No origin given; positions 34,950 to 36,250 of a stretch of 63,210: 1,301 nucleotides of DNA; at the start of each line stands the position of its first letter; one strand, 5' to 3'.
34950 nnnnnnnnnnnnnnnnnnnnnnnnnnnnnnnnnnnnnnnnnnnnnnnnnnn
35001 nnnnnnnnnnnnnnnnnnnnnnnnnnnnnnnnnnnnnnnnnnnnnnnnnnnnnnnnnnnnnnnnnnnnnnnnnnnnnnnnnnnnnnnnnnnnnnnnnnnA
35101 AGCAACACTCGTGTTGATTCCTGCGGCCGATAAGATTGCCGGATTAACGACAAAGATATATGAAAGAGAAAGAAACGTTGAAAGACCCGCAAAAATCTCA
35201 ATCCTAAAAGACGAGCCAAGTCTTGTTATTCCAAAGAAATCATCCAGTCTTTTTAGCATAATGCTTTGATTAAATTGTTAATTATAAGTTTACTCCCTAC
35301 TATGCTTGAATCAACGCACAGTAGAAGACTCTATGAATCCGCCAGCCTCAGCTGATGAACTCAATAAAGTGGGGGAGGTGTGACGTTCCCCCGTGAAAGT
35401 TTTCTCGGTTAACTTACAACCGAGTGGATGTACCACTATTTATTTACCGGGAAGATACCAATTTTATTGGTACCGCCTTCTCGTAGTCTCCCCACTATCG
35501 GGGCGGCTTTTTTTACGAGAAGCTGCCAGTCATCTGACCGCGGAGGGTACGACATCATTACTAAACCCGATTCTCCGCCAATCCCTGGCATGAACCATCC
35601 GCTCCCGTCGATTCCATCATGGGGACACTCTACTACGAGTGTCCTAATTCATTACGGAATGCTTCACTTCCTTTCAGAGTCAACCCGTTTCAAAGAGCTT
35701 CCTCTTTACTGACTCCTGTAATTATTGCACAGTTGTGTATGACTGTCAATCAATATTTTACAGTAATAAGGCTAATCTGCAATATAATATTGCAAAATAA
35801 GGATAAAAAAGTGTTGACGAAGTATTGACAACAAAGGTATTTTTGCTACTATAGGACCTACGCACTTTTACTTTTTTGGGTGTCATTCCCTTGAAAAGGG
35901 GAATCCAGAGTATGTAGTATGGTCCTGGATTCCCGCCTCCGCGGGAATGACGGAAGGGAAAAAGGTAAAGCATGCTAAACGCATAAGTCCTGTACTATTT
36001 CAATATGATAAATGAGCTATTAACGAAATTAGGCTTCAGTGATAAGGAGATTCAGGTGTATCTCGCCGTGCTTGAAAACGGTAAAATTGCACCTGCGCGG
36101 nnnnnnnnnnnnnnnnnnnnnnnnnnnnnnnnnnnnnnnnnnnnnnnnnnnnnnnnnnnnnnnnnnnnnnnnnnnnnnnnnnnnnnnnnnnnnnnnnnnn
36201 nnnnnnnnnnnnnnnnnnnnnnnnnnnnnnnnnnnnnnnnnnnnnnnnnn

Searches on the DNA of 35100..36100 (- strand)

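Call 4: search_rna_families(source=window, start=35100, end=36100, threshold=evalue, max_evalue=10, show_alignments=3)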
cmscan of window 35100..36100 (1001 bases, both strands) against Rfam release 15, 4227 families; matches with E-value up to 10: 4.
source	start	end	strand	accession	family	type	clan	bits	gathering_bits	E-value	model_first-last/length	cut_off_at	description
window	35755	35793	-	RF01364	CRISPR-DR51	Gene; CRISPR;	-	20.2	45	2.9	1-38/38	no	CRISPR RNA direct repeat element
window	35870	35962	-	RF00656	mir-205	Gene; miRNA;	-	18.9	55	0.15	1-75/75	no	mir-205 microRNA precursor family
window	35359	35514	+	RF00022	GcvB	Gene;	-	14.4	42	1.8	1-204/204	no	GcvB RNA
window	35891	35923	-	RF02706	TeloSII_ncR30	Gene; sRNA;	-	11.4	86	6.8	1-226/226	no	TeloSII non coding RNA 30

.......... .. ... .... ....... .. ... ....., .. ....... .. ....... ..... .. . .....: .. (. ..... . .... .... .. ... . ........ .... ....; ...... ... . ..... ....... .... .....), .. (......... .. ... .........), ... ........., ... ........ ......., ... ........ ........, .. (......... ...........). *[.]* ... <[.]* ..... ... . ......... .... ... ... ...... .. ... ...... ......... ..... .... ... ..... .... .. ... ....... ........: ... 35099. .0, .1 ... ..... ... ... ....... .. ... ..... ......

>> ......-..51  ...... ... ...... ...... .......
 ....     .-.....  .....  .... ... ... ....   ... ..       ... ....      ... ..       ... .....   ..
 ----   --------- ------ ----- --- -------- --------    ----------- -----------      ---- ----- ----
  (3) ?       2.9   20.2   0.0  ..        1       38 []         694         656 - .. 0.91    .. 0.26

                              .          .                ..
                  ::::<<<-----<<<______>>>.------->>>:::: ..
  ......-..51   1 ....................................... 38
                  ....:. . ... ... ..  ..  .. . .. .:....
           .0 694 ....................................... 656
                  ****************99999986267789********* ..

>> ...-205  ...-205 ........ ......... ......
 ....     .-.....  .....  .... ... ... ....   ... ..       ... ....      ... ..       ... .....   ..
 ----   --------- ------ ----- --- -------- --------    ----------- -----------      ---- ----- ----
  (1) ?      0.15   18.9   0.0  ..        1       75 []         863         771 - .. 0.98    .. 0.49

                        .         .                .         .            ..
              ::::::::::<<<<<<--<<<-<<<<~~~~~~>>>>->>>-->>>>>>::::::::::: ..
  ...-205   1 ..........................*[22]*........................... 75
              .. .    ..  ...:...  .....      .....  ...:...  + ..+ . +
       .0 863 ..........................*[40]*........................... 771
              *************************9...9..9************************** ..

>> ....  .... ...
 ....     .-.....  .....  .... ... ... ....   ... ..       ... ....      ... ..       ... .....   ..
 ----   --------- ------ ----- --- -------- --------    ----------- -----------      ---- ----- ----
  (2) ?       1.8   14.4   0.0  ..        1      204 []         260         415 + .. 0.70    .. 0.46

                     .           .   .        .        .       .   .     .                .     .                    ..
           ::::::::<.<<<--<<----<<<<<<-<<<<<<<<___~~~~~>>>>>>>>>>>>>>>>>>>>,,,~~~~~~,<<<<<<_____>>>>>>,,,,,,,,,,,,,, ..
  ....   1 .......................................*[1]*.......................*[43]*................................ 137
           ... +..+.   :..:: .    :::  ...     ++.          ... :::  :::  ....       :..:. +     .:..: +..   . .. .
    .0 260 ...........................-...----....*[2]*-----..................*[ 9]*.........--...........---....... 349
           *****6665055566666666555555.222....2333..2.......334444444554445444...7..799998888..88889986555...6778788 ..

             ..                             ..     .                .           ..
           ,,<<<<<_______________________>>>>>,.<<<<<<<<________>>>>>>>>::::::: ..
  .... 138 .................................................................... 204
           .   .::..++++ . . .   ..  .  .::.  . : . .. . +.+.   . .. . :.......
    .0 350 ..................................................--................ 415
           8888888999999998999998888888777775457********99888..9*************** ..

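Call 19: search_dna_similar(query=window:35360-35760:-, collection=phages, mode=distant, max_evalue=1)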
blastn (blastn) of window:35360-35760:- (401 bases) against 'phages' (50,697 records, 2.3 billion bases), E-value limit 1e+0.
No match.

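Call 20: search_dna_similar(query=window:35360-35760:-, collection=plasmids, mode=distant, max_evalue=1)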
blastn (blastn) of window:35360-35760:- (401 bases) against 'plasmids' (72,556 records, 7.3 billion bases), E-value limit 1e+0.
No match.

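Call 58: search_rna_families(source=L106, threshold=evalue, max_evalue=5)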
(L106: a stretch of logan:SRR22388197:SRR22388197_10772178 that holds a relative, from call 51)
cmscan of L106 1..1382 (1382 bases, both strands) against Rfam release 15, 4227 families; matches with E-value up to 5: 3.
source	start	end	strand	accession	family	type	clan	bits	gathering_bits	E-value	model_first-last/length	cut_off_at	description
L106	720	795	+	RF02961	DUF3800-II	Gene; sRNA;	-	19.1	43.2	1.1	1-69/69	no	DUF3800-II RNA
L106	726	825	-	RF00042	CopA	Gene; antisense;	-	17.6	60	4.7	1-92/92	no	CopA-like RNA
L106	1028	1079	-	RF01307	sR55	Gene; snRNA; snoRNA; CD-box;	-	15.2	35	1.5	1-65/65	no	Small nucleolar RNA sR55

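Call 67: build_rna_model(alignment_id=A2)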
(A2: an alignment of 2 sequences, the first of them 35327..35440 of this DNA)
Model R1 built from alignment A2 (2 sequences, 123 columns); structure: RNAalifold consensus.
model positions 123; base pairs 36; branch points 3; effective number of sequences 0.87; information 0.59 bits per position. Calibrated on 0.2 Mb of random sequence (short: E-values are rough).
structure used (alignment columns):
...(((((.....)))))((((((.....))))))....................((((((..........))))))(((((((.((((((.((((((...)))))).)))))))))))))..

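Call 69: search_with_rna_model(model_id=R1, sources=[window, L001, L002, L003, L004, L005, L006, L007, L008, L009, L010, L011, L012, L013, L014, L015, L016, L019, L020, L021, L022, L023, L024, L025, L026, L027, L028, L029, L030, L031, L032, L033, L034, L035, L036, L037, L038, L039, L040, L041, L042, L043, L044, L045, L046, L047, L048, L049, L050, L051, L052, L053, L054, L055, L056, L057, L058, L059, L060, L061, L062, L063, L064, L065, L066, L067, L068, L069, L070, L071, L072, L073, L074, L075, L076, L077, L078, L079, L080, L081, L082, L083, L084, L085, L086, L087, L088, L089, L090, L091, L092, L093, L094, L095, L096, L097, L098, L099, L100, L106], max_evalue=1)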
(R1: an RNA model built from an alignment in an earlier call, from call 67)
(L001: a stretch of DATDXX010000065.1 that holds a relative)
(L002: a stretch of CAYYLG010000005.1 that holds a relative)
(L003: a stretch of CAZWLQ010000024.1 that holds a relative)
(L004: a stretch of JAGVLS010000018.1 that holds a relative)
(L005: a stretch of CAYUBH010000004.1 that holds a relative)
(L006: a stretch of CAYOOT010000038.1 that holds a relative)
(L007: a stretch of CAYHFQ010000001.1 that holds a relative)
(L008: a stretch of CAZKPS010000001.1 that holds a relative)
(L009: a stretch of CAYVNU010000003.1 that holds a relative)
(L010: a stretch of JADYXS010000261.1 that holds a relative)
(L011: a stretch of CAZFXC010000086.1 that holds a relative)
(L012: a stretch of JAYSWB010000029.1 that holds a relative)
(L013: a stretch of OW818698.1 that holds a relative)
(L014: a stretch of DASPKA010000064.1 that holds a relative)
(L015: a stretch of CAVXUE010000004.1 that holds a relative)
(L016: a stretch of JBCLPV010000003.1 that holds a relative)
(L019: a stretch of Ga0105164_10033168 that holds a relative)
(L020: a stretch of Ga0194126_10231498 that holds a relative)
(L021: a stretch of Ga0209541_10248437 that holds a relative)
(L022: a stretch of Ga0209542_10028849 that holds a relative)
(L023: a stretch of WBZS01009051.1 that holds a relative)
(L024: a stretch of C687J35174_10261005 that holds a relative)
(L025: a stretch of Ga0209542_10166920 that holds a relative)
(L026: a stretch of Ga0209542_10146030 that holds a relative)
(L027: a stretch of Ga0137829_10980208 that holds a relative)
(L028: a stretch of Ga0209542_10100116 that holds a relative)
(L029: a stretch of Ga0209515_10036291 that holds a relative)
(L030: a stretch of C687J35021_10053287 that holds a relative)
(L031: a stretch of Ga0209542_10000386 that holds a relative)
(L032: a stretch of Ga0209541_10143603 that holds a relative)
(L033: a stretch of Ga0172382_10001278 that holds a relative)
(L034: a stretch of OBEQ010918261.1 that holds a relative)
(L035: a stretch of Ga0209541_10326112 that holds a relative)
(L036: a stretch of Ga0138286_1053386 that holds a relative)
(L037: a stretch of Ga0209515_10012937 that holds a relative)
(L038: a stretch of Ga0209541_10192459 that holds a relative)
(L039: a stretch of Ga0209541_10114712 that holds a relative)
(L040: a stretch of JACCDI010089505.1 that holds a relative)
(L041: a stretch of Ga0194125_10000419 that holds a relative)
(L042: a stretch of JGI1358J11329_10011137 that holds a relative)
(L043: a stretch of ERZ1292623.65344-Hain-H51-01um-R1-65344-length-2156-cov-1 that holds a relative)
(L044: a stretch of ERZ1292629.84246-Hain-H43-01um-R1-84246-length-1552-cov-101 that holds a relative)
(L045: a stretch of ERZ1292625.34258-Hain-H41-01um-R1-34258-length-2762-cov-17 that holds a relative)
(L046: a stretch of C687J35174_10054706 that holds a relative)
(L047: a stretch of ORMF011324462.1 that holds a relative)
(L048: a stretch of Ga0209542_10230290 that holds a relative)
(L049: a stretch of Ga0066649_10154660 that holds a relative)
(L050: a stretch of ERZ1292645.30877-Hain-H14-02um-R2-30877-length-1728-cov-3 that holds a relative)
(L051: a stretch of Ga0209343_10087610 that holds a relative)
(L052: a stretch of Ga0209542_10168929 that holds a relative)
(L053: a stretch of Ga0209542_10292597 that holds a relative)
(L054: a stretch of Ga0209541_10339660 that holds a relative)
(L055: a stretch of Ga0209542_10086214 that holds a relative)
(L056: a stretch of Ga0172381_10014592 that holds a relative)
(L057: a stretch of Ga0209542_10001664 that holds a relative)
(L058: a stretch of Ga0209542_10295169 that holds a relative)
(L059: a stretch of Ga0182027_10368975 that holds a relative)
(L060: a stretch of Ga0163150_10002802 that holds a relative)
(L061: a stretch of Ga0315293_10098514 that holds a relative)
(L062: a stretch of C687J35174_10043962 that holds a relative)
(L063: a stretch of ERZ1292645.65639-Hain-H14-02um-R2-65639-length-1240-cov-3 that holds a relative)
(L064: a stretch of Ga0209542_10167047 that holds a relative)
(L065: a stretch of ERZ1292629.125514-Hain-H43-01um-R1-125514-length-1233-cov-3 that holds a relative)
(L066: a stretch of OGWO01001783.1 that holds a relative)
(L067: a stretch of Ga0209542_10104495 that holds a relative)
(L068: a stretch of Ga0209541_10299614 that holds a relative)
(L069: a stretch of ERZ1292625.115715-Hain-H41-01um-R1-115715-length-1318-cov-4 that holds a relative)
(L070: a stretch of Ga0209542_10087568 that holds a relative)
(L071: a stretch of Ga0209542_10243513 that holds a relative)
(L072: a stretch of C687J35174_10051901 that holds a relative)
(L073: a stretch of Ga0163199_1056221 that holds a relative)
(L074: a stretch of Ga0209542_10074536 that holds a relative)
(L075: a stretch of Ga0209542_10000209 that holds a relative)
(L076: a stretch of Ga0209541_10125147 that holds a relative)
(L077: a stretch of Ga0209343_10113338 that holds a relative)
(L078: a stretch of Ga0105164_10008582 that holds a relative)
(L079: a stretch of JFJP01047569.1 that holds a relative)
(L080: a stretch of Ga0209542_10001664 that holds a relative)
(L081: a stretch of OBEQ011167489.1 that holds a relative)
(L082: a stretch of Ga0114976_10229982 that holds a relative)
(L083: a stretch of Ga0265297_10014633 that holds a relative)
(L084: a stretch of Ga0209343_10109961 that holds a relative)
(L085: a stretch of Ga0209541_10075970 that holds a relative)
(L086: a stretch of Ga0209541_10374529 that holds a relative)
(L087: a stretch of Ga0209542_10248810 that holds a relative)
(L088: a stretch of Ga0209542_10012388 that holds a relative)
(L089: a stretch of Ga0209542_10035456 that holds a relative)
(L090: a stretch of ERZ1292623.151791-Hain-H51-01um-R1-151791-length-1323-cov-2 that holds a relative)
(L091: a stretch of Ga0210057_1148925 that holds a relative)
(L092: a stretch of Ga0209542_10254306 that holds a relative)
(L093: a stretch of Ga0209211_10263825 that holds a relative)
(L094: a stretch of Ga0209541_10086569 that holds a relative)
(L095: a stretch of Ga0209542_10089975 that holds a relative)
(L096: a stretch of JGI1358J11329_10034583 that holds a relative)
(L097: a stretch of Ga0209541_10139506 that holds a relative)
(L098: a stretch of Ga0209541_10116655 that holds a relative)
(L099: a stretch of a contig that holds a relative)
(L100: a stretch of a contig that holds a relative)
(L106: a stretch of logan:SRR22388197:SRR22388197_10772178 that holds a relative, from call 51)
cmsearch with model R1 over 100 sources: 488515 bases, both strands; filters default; matches with E-value up to 1: 2.
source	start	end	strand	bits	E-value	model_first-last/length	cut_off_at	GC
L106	1114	1236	+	145.8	3.1e-30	1-123/123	no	0.46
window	35326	35440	-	131.1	6.1e-27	1-123/123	no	0.48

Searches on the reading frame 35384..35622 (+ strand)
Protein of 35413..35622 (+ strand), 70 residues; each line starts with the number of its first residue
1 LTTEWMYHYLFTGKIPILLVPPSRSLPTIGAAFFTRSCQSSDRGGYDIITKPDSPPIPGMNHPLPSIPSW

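Call 38: search_protein_families(library=pfam, max_evalue=1, proteins=[window:35384-35590:+])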
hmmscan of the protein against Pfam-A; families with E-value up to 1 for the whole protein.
seq(69 aa): 0 families

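Call 39: find_homologous_proteins(query=window:35413-35622:+, max_evalue=0.01)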
Query seq(70 aa): no candidate shares three 5-residue words with the query. No homologue found.

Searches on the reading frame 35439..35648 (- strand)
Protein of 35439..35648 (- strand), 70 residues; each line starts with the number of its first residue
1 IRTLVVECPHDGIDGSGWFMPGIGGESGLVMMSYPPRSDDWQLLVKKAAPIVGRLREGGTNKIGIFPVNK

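Call 38: search_protein_families(library=pfam, max_evalue=1, proteins=[window:35439-35648:-])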
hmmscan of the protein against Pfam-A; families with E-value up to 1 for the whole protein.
seq(70 aa): 0 families

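Call 40: find_homologous_proteins(query=window:35439-35621:-, max_evalue=0.01)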
Query seq(61 aa): no candidate shares three 5-residue words with the query. No homologue found.

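Call 48: search_protein_representatives(protein=window:35439-35621:-)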
Query: 61 residues. Proteins with E-value up to 0.001 (for the whole library): 5; up to 1e-10: 1; up to 1e-30: 0. The best 5 are listed.
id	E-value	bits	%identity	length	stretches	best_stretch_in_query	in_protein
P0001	3.7e-26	106.1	44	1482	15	4-41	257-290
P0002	1.4e-09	53.7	58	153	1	4-59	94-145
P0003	5.8e-07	45.4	58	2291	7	26-41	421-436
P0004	1.4e-05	41.0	41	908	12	3-35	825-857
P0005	2.8e-04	36.9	32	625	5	8-52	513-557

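Call 50: search_protein_families(library=pfam, max_evalue=0.01, proteins=[P0001, P0002, P0003, P0004, P0005])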
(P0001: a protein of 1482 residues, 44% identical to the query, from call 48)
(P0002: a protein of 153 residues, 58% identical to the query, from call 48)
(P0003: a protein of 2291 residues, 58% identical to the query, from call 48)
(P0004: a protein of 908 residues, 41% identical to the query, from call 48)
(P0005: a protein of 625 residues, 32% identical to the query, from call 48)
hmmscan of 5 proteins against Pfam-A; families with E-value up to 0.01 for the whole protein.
P0001 (1482 aa): 8 families
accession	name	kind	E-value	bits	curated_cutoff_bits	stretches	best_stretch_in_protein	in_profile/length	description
PF21166.2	LSM12_LSM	-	2.5e-32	110.8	29.5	0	271-302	21-52/60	LSM12, LSM domain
PF23589.2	WH_AprA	-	6.4e-15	55.9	27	0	252-278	55-81/94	AprA winged helix domain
PF19081.6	Ig_7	-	7.5e-15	55.4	27.3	1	143-223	1-81/84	Ig-like domain CHU_C associated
PF19408.5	PKD_6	-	8.3e-13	48.9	25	0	965-1039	4-81/82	PKD-like domain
PF20044.4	DUF6446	-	2.5e-11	43.9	26.7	0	272-296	94-118/129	Family of unknown function (DUF6446)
PF19671.4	DUF6174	-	7.3e-05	23.5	23.8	0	939-971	18-50/122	Family of unknown function (DUF6174)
PF09144.16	YpM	-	0.00024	21.7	25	0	277-308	75-106/117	Yersinia pseudo-tuberculosis mitogen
PF05907.18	CXXC_Zn-b_euk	-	0.0003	21.2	22.9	0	290-319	32-61/155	CXXC motif containing zinc binding protein, eukaryotic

P0002 (153 aa): 0 families

P0003 (2291 aa): 13 families
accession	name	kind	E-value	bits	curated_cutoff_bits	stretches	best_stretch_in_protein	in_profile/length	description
PF19077.6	Big_13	-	7.5e-173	563.1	27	10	599-689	10-102/102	Bacterial Ig-like domain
PF17936.7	Big_6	-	1.9e-101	332.9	27.6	9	615-679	12-76/83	Bacterial Ig domain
PF16640.11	Big_3_5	-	1.5e-36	125.2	35.5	0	236-293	26-81/88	Bacterial Ig-like domain (group 3)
PF12245.14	Big_3_2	-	1.6e-21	77.2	23.3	0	763-809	67-111/122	Bacterial Ig-like domain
PF17892.7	Cadherin_5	-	7.1e-21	74.3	26.5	1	247-296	48-96/98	Cadherin-like domain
PF17963.7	Big_9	-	1.1e-19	71.5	23.6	0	239-290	32-83/89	Bacterial Ig domain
PF15418.12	DUF4625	-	3.2e-13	50.5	27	0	638-684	83-129/131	Domain of unknown function (DUF4625)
PF22091.2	DUF6941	-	3.5e-10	40.7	27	0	271-291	49-69/125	Family of unknown function (DUF6941)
PF16277.11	DUF4926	-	8.3e-10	38.4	29.1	0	406-420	30-44/57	Domain of unknown function (DUF4926)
PF09794.14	Avl9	-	1.1e-05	24.7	22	0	647-670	31-54/379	Transport protein Avl9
PF22794.1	jr-ZPR1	-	0.00049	20.5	27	0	656-676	74-94/125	ZPR1 jelly-roll domain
PF09397.16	FtsK_gamma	-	0.0019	18.3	30.6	0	454-473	35-54/63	Ftsk gamma domain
PF05031.18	NEAT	-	0.0026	18.6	32.8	0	496-538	61-103/119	Iron Transport-associated domain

P0004 (908 aa): 2 families
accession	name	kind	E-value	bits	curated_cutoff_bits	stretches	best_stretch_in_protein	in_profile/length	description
PF09044.15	Kp4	-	2.1e-23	83.2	27.8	0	240-260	85-105/125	Kp4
PF10630.14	DUF2476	-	4.6e-05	24.2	27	0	681-711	210-240/259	Protein of unknown function (DUF2476)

P0005 (625 aa): 2 families
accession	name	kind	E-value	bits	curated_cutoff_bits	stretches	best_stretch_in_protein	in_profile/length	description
PF13176.12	TPR_7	-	0.001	19.4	27.9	0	76-90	1-15/36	Tetratricopeptide repeat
PF22971.2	Ig_VEGFR-1-like_5th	-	0.0024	18.5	27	0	12-32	12-32/130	VEGFR-1-like, immunoglobulin-like domain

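Call 51: find_encoding_contigs(protein=P0002, flank=3000, max_places=6)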
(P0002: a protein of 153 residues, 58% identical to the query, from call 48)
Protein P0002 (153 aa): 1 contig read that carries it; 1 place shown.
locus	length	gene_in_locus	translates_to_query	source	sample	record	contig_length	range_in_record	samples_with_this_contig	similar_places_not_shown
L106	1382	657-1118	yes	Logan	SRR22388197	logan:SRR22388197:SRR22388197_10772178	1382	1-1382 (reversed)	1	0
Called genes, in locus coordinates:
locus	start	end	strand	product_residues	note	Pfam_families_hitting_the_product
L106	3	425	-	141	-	?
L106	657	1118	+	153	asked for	-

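Call 56: find_homologous_proteins(query=P0002, max_evalue=0.001)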
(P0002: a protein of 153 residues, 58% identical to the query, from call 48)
Query P0002 (153 aa): 1 proteins with E <= 0.001 among 57 candidates.
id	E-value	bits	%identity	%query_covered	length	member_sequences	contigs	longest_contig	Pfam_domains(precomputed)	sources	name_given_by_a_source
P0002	9.2e-99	346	100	100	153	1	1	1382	-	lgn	-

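Call 60: search_solved_structures(query=P0002, max_evalue=1)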
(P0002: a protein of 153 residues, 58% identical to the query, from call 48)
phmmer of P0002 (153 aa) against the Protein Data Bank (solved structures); distinct sequences matched with E-value up to 1: 7.
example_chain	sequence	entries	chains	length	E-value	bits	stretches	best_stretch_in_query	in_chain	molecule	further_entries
7pvp_A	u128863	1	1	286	0.00011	25.4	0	114-135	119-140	SAKe6BC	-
7ona_A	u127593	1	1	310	0.00021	24.5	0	114-135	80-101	SAKe6AC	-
8pjr_A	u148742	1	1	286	0.0081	19.3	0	114-135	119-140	SAKe6AC-LB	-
5x7b_A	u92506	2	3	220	0.44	13.7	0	107-137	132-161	Tyrosine-protein phosphatase non-receptor type 11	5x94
9qcd_B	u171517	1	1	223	0.46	13.6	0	107-137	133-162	Tyrosine-protein phosphatase non-receptor type 11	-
9mq5_A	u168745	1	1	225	0.46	13.6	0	107-137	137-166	Tyrosine-protein phosphatase non-receptor type 11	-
5df6_A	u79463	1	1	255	0.67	13.1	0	107-137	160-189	Tyrosine-protein phosphatase non-receptor type 11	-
